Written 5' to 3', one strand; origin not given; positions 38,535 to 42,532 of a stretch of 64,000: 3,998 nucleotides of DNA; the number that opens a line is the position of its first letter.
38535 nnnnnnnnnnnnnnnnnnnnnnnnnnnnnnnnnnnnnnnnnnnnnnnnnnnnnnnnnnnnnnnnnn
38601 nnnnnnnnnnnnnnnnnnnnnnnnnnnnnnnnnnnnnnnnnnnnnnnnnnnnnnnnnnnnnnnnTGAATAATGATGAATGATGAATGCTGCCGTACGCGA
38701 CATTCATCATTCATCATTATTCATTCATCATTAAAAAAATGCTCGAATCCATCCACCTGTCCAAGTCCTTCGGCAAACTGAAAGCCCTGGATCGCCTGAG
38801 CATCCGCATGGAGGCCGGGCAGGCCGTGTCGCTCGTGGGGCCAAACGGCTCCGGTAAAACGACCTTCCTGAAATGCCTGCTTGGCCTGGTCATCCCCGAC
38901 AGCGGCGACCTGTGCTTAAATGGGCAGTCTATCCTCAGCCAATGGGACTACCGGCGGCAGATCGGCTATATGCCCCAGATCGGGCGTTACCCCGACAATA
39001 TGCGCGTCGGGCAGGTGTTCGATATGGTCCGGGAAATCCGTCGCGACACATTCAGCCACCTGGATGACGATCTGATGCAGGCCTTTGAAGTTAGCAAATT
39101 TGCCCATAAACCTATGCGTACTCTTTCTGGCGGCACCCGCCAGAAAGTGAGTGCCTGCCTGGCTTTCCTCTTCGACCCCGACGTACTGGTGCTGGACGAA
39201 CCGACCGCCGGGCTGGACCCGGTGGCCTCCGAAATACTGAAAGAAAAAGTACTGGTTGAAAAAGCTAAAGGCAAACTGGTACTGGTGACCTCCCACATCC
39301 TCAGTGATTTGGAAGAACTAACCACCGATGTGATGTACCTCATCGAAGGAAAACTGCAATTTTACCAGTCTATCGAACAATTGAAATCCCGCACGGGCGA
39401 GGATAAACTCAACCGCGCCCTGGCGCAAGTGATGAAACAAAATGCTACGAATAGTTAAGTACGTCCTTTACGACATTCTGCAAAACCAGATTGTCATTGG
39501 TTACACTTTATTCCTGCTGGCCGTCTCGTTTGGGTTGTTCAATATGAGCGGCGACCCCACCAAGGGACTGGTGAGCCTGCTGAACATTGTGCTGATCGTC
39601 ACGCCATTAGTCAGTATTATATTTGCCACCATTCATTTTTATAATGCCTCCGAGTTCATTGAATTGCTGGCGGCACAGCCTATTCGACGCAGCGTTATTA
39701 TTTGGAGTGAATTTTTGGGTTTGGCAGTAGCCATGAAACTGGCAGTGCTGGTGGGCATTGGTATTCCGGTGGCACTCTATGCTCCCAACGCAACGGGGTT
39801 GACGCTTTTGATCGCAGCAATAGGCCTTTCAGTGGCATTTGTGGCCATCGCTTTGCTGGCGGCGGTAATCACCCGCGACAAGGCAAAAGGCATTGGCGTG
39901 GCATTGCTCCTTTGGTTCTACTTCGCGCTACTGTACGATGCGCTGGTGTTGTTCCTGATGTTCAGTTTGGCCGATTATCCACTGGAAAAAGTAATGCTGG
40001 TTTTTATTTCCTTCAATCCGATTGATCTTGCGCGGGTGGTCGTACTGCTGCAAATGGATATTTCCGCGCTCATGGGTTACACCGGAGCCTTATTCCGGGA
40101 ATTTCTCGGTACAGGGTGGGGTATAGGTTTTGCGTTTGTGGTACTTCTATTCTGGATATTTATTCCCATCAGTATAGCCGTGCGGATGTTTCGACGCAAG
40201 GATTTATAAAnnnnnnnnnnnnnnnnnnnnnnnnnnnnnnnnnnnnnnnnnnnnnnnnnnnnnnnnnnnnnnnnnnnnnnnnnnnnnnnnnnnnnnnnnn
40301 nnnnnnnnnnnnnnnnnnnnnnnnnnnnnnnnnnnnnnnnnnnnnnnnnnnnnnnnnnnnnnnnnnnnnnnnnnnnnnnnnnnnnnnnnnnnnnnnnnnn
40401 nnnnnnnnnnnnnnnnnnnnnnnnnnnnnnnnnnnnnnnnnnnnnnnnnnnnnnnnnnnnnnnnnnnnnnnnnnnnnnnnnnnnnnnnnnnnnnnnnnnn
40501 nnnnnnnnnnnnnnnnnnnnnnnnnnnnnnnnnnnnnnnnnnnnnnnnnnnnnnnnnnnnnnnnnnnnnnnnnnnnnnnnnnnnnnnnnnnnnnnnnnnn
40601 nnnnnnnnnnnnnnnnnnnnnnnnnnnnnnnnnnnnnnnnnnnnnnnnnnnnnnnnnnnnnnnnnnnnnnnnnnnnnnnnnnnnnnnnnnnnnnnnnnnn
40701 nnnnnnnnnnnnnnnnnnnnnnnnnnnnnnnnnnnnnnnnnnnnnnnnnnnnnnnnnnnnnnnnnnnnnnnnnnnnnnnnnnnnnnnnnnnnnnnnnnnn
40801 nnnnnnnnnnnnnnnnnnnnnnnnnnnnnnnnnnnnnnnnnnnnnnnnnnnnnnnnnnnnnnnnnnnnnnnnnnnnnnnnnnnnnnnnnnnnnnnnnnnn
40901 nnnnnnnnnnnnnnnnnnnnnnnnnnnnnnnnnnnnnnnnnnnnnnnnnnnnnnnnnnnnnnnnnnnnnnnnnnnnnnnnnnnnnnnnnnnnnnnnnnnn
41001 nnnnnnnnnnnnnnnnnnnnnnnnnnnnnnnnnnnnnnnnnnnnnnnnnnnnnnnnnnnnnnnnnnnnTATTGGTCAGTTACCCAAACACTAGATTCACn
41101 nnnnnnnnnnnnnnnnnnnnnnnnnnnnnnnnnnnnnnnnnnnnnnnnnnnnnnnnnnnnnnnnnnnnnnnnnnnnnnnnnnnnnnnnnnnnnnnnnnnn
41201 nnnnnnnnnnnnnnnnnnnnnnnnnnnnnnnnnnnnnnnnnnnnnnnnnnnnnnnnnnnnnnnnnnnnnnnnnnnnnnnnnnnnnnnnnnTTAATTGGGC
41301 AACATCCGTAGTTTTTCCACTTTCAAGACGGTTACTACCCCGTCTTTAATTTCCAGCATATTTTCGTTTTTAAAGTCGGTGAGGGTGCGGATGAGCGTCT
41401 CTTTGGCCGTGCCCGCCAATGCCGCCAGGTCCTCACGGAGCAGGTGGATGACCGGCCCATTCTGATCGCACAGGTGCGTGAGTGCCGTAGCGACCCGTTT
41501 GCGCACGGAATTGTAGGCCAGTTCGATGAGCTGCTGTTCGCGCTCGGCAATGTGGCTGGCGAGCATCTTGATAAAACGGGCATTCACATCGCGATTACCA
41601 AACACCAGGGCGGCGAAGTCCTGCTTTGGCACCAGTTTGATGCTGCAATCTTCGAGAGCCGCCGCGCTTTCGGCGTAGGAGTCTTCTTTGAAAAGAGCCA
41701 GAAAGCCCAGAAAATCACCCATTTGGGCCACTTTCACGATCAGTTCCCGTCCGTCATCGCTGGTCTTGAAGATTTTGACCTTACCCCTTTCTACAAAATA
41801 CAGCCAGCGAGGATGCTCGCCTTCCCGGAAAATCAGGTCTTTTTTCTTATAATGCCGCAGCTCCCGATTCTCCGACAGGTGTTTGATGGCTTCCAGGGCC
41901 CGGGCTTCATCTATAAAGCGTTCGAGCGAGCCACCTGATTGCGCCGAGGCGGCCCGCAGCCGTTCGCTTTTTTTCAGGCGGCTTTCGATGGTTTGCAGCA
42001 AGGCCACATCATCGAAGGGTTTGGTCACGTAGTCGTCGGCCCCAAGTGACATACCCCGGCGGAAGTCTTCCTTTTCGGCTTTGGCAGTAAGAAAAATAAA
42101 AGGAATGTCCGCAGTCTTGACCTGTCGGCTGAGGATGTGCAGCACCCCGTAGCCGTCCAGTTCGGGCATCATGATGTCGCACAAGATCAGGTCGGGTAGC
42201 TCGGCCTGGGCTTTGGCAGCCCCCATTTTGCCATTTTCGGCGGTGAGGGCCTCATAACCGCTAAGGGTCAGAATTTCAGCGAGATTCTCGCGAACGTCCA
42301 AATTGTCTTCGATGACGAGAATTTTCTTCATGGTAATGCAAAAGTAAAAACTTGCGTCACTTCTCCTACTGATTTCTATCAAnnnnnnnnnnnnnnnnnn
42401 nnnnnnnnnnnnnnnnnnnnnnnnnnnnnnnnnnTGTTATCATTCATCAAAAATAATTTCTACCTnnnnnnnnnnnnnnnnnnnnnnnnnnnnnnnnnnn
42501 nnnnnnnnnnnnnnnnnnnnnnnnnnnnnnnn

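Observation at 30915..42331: Complete Sec-type (clade II) nos locus with a non-canonical accessory set and two flanking regulators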

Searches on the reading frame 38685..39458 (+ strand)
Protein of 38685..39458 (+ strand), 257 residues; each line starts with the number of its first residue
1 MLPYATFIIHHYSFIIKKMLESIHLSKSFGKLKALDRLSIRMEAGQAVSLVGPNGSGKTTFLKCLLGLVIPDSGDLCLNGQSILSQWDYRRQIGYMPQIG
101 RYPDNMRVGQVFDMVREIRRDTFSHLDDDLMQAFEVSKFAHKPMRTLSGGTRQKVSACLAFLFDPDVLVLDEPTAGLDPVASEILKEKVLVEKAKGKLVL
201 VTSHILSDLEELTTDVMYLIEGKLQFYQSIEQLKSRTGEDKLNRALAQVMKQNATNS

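Call 3: search_protein_families(library=pfam, proteins=[window:38685-39458:+], max_evalue=0.01)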
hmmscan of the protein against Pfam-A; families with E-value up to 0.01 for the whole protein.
window:38685-39458:+ (257 aa): 8 families
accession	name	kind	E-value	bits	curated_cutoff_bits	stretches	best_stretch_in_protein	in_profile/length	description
PF00005.33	ABC_tran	-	6.2e-27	95.3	25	1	35-175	1-137/137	ABC transporter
PF13304.12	AAA_21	-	2.2e-13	51.4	27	2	143-204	234-298/304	AAA domain, putative AbiEii toxin, Type IV TA system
PF02463.25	SMC_N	-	0.00041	20.3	40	0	46-65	25-44/220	RecF/RecN/SMC N terminal domain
PF13555.12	AAA_29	-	0.00058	20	27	1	39-73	16-50/61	P-loop containing region of AAA domain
PF13476.12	AAA_23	-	0.0012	19.9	27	1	48-66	22-40/201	AAA domain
PF13401.12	AAA_22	-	0.0012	19.6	27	1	46-200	6-120/130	AAA domain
PF13191.12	AAA_16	-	0.0071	17.3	32.6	1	40-69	19-48/167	AAA ATPase domain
PF24389.1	ORC-CDC6-like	-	0.0095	15.1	27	0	46-65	33-52/571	ORC-CDC6-like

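Call 5: search_protein_families(library=ncbifam, proteins=[window:38685-39458:+], max_evalue=0.01)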
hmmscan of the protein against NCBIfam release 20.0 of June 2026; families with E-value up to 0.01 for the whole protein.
window:38685-39458:+ (257 aa): 189 families (the best 25 are shown)
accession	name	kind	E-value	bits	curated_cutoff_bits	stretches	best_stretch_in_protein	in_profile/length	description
TIGR01188.1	drrA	subfamily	6.8e-43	147.1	312.45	1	27-252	1-233/302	daunorubicin resistance ABC transporter, ATP-binding protein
TIGR03522.1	GldA_ABC_ATP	equivalog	8.8e-35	120.6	402.6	1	23-241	6-227/301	gliding motility-associated ABC transporter ATP-binding subunit GldA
TIGR04406.1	LPS_export_lptB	equivalog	1.3e-34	119.5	240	1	20-224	2-213/239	LPS export ABC transporter ATP-binding protein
NF010060.0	PRK13537.1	equivalog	1.4e-34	119.5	521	1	19-222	15-222/314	nodulation factor ABC transporter ATP-binding protein NodI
NF033858.1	ABC2_perm_RbbA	equivalog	5.9e-34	117.1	1050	2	128-254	118-245/909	ribosome-associated ATPase/putative transporter RbbA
TIGR03740.1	galliderm_ABC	subfamily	2.9e-33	115.4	309.75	1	21-232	2-210/223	lantibiotic protection ABC transporter ATP-binding subunit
NF010059.0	PRK13536.1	equivalog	1.2e-29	103.1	549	1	20-220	44-248/342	nodulation factor ABC transporter ATP-binding protein NodI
TIGR03864.1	PQQ_ABC_ATP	hypoth_equivalog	4.6e-29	101.5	302.25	1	20-246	2-232/236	ABC transporter, ATP-binding subunit, PQQ-dependent alcohol dehydrogenase system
TIGR00968.1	3a0106s01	subfamily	5e-29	101.5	342.75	1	24-234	5-219/237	sulfate ABC transporter ATP-binding protein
TIGR04521.1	ECF_ATPase_2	equivalog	7.2e-29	100.7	330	2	138-234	136-233/279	energy-coupling factor transporter ATPase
TIGR01288.1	nodI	equivalog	9.4e-28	97.1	424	1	21-219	6-208/303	nodulation factor ABC transporter ATP-binding protein NodI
NF047565.1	PSM_export_PmtA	equivalog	1e-27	97.2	350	1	34-236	16-218/282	phenol-soluble modulin export ABC transporter ATP-binding protein PmtA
TIGR02857.1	CydD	equivalog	1.6e-27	96.7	435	1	30-212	333-523/529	thiol reductant ABC exporter subunit CydD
NF000355.4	ribo_prot_ABC_F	equivalog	1.9e-27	96.3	380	1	21-228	4-196/499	ribosomal protection-like ABC-F family protein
TIGR01257.1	rim_protein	equivalog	5.4e-27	93.2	4012.85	1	33-240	1953-2164/2272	rim ABC transporter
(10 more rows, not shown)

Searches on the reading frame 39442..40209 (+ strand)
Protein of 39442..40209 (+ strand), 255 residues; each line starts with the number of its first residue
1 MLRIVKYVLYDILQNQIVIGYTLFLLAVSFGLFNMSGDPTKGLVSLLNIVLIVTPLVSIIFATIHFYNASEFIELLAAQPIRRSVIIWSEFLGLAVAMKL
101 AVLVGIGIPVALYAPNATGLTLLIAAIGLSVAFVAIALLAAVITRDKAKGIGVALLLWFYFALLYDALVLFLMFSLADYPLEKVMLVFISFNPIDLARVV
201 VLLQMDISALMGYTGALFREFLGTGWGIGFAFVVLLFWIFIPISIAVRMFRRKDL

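Call 3: search_protein_families(library=pfam, proteins=[window:39442-40209:+], max_evalue=0.01)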
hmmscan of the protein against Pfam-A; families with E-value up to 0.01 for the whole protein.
window:39442-40209:+ (255 aa): 1 family
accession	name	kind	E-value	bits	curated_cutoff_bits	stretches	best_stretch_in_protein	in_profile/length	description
PF12679.13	ABC2_membrane_2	-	2.2e-14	53.8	27.2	1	73-255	99-283/283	ABC-2 family transporter protein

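Call 5: search_protein_families(library=ncbifam, proteins=[window:39442-40209:+], max_evalue=0.01)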
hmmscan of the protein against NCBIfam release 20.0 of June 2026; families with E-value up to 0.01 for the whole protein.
window:39442-40209:+ (255 aa): 0 families

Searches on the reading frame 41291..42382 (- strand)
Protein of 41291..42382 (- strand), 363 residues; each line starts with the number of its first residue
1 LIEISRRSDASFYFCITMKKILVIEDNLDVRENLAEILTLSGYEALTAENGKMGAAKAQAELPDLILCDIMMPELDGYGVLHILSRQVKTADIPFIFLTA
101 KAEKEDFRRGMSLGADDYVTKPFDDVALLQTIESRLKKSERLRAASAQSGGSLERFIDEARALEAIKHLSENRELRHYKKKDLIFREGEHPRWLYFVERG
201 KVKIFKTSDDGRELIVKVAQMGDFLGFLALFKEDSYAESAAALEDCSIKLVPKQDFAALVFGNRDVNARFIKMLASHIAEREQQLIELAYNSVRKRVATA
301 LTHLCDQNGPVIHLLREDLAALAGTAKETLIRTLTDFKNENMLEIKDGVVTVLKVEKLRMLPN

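Call 4: search_protein_families(library=pfam, proteins=[window:41291-42382:-], max_evalue=0.01)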
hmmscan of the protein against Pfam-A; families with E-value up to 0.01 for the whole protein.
window:41291-42382:- (363 aa): 3 families
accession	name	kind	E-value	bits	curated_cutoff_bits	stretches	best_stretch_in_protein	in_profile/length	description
PF00072.30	Response_reg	-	1.9e-26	92.9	30.2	1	21-132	1-110/111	Response regulator receiver domain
PF00027.35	cNMP_binding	-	2.5e-22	79.1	27.5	1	176-260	2-86/89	Cyclic nucleotide-binding domain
PF13545.12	HTH_Crp_2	-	2.4e-12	47.1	27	1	295-360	1-69/70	Crp-like helix-turn-helix domain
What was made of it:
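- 41291..42331 (-): REC - cNMP-binding - HTH_Crp hybrid regulator. Call 4.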

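Call 59: search_solved_structures(query=window:41291-42331:-, max_evalue=0.001)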
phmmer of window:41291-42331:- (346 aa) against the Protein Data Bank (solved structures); distinct sequences matched with E-value up to 0.001: 342 (the best 60 are shown).
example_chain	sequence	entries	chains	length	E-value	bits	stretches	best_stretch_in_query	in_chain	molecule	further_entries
9dvt_R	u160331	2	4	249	3.7e-24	88.7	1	3-130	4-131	DNA-binding dual master transcriptional regulator RpaA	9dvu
1nxo_A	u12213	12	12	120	2.8e-22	82.6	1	1-122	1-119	DNA-binding response regulator | Response regulator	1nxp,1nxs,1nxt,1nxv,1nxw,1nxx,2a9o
1mvo_A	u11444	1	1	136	5.9e-22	81.5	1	2-131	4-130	PhoP response regulator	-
8fk2_A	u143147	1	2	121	7.6e-22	81.2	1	1-123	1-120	Putative response regulator CovR VicR-like protein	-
9xzo_A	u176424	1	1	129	4.2e-21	78.7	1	1-117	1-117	De novo protein M1X0B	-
6eb7_A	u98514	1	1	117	4.2e-21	78.7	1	2-119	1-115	DNA-binding response regulator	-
9g85_A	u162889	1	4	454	5.3e-21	78.4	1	3-118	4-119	Response regulator PleD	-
2wb4_A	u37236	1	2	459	5.5e-21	78.3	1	3-118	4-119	DIGUANYLATE CYCLASE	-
9g86_A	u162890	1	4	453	5.8e-21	78.3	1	3-118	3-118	Response regulator PleD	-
4ev0_A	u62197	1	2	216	5.9e-21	78.2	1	159-338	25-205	Transcription regulator, Crp family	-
1w25_A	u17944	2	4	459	6e-21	78.2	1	3-118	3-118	STALKED-CELL DIFFERENTIATION CONTROLLING PROTEIN | RESPONSE REGULATOR PLED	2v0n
1b00_A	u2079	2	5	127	9e-21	77.6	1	2-120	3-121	PHOSPHATE REGULON TRANSCRIPTIONAL REGULATORY PROTEIN PHOB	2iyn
1zes_A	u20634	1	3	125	9.2e-21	77.6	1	2-120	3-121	Phosphate regulon transcriptional regulatory protein phoB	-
2gau_A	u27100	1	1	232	2e-20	76.5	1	161-341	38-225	transcriptional regulator, Crp/Fnr family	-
12aw_A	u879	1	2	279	2.7e-20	76.1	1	4-126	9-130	HYBRID TWO-COMPONENT SYSTEM PROTEIN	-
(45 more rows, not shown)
